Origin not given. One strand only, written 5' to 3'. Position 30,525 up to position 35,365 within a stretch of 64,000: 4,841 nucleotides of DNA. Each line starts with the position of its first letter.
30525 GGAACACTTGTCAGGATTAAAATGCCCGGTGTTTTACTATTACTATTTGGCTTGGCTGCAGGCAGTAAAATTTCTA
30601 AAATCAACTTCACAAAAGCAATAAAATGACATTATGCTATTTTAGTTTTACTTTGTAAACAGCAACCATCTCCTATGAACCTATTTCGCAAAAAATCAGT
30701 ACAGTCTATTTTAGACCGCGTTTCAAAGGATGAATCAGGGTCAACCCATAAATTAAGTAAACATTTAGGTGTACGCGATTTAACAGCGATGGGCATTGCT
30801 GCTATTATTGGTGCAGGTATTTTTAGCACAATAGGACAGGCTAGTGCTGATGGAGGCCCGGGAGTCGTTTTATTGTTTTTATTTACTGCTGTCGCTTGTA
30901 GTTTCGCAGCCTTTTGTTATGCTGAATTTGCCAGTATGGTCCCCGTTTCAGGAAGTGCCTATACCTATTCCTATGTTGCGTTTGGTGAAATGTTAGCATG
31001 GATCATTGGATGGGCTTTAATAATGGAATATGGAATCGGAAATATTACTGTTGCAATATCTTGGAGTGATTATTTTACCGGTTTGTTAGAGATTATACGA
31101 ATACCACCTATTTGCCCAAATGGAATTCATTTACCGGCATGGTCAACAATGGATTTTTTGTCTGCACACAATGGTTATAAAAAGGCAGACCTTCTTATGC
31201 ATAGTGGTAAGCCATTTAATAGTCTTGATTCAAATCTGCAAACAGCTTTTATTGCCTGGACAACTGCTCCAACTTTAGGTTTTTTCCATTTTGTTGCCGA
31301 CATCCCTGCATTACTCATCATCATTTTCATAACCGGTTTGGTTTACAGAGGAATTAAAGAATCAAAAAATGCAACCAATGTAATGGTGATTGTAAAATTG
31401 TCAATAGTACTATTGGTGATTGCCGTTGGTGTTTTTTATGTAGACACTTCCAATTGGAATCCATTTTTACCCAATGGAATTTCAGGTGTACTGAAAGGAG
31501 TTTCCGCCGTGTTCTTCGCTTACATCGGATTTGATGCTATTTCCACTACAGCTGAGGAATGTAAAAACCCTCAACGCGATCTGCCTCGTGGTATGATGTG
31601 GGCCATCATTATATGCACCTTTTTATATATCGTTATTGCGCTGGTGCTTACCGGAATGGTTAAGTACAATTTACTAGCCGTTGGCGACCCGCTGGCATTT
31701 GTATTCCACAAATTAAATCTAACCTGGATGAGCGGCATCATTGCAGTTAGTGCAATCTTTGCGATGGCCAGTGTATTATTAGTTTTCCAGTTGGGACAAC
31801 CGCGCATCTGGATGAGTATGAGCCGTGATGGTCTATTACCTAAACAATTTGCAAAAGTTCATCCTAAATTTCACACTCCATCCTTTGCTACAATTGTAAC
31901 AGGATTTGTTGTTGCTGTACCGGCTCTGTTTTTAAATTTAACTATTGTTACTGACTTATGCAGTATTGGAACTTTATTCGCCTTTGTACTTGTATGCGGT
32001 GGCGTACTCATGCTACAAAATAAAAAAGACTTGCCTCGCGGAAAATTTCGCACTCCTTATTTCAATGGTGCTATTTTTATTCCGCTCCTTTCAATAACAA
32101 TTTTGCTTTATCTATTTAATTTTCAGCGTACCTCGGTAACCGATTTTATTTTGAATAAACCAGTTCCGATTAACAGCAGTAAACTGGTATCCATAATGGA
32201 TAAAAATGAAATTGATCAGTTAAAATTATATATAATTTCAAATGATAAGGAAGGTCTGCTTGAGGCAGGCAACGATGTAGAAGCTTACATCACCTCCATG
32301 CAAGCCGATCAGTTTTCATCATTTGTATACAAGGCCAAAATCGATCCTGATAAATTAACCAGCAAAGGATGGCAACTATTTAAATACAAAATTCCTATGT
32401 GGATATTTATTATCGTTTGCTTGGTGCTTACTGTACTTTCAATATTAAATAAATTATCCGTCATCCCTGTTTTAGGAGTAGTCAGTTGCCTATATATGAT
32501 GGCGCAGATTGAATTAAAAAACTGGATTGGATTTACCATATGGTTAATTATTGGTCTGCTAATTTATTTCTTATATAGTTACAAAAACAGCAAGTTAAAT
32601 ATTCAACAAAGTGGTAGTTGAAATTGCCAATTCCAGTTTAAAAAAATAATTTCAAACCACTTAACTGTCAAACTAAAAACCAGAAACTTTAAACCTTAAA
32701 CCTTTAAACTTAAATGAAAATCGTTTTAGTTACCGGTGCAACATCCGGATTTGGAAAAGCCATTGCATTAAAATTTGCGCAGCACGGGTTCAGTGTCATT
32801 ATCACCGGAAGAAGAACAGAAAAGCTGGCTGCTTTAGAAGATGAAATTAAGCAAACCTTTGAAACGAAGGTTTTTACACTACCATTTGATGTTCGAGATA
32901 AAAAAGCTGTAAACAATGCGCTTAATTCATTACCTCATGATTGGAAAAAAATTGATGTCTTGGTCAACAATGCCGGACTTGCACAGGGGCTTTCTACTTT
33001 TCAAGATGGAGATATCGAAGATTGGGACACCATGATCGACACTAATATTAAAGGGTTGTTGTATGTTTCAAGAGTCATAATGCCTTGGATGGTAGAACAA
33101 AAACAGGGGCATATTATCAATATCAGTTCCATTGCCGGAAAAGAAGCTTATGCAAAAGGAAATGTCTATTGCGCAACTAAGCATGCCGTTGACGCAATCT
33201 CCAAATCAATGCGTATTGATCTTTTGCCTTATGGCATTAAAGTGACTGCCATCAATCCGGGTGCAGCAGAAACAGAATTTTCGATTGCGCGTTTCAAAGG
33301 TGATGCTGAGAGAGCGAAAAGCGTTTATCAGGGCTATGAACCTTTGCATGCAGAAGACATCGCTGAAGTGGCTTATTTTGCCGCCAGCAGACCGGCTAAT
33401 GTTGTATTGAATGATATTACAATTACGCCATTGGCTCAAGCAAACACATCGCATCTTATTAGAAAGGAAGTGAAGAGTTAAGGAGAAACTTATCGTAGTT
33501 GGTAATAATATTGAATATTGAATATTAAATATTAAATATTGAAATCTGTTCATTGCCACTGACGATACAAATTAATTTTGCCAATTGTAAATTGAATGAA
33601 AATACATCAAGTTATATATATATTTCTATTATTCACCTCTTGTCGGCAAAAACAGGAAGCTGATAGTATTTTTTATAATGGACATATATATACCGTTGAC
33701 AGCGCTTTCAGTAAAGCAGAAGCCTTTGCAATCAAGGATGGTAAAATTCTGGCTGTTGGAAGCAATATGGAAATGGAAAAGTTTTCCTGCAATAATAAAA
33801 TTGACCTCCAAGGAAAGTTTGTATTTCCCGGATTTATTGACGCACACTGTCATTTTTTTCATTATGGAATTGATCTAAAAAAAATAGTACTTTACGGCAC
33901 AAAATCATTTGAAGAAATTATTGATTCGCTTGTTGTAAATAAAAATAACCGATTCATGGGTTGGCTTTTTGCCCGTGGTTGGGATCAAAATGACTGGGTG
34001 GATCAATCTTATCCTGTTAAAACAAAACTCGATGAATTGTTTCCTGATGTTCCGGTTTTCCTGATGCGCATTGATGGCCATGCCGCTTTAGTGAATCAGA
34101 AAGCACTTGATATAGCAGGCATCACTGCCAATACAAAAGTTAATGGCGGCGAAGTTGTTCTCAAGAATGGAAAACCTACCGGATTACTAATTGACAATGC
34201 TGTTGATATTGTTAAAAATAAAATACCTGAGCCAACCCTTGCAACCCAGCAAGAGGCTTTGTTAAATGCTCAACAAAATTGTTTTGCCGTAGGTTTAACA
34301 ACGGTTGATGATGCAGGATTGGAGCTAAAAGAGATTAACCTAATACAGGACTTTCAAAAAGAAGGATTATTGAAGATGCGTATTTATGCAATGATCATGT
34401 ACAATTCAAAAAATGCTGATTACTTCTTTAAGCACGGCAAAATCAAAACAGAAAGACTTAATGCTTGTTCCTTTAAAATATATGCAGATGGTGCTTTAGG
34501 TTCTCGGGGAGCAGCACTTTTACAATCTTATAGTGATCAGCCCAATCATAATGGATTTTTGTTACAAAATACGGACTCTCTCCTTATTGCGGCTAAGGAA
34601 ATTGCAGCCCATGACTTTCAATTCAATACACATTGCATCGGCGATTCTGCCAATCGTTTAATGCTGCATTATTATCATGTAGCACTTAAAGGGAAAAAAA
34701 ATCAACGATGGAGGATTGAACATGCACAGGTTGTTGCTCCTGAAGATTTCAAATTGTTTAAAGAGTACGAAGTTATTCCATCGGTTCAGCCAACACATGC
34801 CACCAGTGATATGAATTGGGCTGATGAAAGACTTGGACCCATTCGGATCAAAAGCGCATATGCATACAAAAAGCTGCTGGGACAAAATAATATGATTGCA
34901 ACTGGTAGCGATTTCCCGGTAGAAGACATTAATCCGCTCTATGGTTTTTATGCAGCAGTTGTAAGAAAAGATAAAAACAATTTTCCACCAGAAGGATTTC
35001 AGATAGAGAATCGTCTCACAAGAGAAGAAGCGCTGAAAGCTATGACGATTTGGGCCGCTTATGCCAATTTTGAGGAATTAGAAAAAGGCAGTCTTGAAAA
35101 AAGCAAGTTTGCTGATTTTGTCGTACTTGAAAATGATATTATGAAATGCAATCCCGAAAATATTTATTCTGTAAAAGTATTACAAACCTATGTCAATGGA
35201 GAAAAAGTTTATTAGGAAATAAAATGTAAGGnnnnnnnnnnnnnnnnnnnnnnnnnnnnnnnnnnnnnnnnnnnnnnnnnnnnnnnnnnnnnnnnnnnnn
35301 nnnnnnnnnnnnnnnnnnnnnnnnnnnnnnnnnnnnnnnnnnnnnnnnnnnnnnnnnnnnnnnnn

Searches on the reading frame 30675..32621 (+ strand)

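Call 19: search_protein_families(library=pfam, proteins=[window:30675-32621:+], max_evalue=0.001)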
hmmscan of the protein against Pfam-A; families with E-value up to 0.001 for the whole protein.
window:30675-32621:+ (648 aa): 4 families
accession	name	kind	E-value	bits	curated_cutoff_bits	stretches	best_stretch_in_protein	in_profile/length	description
PF13520.12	AA_permease_2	-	1.2e-58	199.5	27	1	31-484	1-407/427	Amino acid permease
PF00324.27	AA_permease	-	1.6e-30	106.7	24.6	1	36-482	2-421/470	Amino acid permease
PF13906.12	AA_permease_C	-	4.7e-09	36.7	27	1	596-639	8-51/51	C-terminus of AA_permease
PF03845.19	Spore_permease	-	5.5e-05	22.6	23.4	1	213-326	115-231/321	Spore germination protein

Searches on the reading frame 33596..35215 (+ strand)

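Call 90: search_protein_families(library=pfam, proteins=[window:33596-35215:+], max_evalue=0.00001)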
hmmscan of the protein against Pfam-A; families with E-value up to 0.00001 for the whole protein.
window:33596-35215:+ (539 aa): 2 families
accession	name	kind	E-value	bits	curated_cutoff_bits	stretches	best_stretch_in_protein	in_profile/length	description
PF07969.17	Amidohydro_3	-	1.2e-92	312.3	29.7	1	69-539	3-472/472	Amidohydrolase family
PF01979.26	Amidohydro_1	-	7.3e-10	39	25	0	217-538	33-345/345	Amidohydrolase family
